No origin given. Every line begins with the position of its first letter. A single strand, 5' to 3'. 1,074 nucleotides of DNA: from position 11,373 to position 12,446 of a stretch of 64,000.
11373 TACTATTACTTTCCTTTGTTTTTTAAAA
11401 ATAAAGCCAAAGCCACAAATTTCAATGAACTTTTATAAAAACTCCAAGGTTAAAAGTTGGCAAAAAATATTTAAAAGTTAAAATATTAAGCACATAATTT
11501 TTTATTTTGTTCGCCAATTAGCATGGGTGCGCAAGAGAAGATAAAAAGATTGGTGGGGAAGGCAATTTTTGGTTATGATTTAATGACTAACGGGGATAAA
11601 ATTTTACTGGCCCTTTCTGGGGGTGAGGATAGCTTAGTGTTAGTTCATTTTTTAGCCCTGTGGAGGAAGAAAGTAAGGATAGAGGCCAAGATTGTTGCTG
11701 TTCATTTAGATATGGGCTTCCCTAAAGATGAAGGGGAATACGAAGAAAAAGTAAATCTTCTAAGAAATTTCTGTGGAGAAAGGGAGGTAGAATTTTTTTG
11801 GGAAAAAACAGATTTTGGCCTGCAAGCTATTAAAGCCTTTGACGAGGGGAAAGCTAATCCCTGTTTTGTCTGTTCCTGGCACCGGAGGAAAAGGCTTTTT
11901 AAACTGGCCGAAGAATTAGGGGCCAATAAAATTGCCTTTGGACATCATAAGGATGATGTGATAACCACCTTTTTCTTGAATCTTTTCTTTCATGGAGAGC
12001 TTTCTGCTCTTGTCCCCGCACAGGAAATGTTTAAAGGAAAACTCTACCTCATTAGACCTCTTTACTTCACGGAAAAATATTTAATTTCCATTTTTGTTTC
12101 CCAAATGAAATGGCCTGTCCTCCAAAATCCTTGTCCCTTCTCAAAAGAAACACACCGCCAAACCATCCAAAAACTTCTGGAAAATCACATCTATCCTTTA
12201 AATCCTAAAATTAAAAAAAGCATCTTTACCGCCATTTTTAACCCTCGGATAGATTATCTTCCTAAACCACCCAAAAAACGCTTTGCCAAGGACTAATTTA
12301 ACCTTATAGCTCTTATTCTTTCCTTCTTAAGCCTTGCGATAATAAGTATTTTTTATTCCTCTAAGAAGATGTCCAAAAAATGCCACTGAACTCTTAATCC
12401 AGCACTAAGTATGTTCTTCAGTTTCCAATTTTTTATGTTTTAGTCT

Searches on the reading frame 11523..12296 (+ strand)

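Call 64: search_protein_families(library=pfam, proteins=[window:11523-12296:+], max_evalue=0.00001)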
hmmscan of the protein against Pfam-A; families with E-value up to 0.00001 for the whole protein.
window:11523-12296:+ (257 aa): 1 family
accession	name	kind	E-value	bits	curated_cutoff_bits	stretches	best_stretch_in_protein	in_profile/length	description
PF01171.26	ATP_bind_3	-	1.7e-17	64.2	27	1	26-199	1-163/182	PP-loop family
